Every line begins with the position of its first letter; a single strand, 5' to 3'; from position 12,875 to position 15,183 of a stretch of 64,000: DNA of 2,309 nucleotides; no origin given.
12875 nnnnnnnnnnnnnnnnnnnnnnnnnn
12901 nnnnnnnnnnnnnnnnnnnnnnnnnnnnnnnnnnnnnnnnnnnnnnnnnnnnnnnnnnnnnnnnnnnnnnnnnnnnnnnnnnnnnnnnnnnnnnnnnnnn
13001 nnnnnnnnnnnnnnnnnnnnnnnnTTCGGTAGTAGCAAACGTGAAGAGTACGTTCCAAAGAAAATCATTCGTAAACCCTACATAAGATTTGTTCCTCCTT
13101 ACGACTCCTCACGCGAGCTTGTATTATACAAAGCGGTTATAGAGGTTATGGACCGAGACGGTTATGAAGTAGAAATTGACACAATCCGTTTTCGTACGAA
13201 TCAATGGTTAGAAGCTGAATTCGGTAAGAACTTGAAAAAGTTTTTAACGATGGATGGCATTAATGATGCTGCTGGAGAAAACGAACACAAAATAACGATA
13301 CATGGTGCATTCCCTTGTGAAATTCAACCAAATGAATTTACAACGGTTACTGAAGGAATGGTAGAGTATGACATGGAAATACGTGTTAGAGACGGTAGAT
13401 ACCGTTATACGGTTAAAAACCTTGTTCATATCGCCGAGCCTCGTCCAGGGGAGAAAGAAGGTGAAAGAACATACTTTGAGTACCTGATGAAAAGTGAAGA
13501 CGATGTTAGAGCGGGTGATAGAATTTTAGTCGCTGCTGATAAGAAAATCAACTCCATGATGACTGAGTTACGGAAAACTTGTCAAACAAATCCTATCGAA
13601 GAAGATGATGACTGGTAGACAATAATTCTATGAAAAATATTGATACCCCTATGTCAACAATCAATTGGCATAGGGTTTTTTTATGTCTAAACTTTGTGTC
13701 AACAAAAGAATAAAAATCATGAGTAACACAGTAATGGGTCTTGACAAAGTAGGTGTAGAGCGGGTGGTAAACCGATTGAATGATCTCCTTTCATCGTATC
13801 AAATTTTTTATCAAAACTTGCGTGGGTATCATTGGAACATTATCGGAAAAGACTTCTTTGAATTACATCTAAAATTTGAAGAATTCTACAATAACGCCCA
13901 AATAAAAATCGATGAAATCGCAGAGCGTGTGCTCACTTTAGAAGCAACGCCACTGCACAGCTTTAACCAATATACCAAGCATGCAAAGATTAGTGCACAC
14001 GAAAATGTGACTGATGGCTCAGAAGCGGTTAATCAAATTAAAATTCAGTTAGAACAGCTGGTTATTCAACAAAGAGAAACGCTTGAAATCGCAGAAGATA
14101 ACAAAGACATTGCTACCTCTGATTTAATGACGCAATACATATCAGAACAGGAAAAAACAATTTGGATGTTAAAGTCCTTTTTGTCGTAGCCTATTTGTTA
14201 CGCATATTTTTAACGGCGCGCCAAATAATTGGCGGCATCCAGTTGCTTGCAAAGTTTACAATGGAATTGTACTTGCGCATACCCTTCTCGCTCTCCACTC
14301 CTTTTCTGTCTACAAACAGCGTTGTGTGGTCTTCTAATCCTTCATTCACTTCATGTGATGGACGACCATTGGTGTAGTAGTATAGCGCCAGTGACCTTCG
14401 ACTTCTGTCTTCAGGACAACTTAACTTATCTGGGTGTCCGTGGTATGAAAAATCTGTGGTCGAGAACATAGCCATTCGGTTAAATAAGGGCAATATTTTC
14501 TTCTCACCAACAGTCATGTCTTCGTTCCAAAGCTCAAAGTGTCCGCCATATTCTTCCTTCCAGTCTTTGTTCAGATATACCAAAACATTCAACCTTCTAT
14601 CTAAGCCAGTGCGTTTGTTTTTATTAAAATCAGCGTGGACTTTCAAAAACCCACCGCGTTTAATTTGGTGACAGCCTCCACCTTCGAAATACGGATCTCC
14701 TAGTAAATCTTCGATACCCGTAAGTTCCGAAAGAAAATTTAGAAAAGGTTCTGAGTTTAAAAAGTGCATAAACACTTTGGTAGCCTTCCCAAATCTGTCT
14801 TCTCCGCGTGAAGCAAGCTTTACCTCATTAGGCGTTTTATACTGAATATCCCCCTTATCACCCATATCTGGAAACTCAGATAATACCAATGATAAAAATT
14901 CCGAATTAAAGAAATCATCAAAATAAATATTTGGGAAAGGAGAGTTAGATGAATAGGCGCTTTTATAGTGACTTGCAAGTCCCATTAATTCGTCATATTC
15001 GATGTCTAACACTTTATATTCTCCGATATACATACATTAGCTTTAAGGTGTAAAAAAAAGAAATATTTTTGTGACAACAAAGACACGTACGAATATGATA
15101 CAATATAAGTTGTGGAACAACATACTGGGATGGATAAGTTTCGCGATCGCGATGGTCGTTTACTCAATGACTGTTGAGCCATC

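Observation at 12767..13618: Secreted protein with an extreme Asp/Tyr/Ser-rich acidic tract encoded by a short tandem DNA repeat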

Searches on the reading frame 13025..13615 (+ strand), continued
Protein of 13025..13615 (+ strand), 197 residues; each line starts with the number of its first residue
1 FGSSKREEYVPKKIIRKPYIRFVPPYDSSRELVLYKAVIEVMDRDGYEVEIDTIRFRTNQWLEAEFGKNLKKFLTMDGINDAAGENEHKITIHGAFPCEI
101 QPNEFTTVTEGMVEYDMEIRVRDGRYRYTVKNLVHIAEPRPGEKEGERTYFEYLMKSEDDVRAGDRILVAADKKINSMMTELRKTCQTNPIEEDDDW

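Call 69: find_encoding_contigs(protein=P0056, flank=5000, max_places=1)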
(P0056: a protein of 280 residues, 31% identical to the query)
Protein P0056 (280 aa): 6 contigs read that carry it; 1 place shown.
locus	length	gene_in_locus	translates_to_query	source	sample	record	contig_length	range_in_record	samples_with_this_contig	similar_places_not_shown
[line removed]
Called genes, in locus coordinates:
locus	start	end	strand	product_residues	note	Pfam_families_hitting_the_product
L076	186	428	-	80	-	-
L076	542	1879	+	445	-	PF05090:HTTM, PF22777:VKGC_lumenal_dom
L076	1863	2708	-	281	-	PF16261:DUF4915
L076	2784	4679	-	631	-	PF17900:Peptidase_M1_N, PF01433:Peptidase_M1, PF09127:Leuk-A4-hydro_C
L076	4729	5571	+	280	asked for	PF14730:DUF4468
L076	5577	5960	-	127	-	PF00166:Cpn10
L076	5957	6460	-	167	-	PF02357:NusG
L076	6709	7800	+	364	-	?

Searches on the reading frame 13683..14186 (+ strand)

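Call 4: search_protein_families(library=pfam, proteins=[window:13683-14186:+], max_evalue=1)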
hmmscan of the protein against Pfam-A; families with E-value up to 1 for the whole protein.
window:13683-14186:+ (168 aa): 2 families
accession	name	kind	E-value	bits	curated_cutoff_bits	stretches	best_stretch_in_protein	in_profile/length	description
PF00210.30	Ferritin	-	7.3e-22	78.3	24.5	1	30-167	2-136/142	Ferritin-like domain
PF19174.5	DUF5856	-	0.0095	17.4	34.6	1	59-127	7-75/94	Family of unknown function (DUF5856)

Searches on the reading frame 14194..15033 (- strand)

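Call 4: search_protein_families(library=pfam, proteins=[window:14194-15033:-], max_evalue=1)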
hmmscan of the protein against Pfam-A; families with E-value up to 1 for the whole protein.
window:14194-15033:- (280 aa): 2 families
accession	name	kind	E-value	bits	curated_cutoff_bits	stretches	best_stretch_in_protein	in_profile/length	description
PF13640.12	2OG-FeII_Oxy_3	-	7.7e-19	68.9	27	1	121-220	3-98/98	2OG-Fe(II) oxygenase superfamily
PF13661.12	2OG-FeII_Oxy_4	-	4.1e-10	40.5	27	1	122-199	4-80/98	2OG-Fe(II) oxygenase superfamily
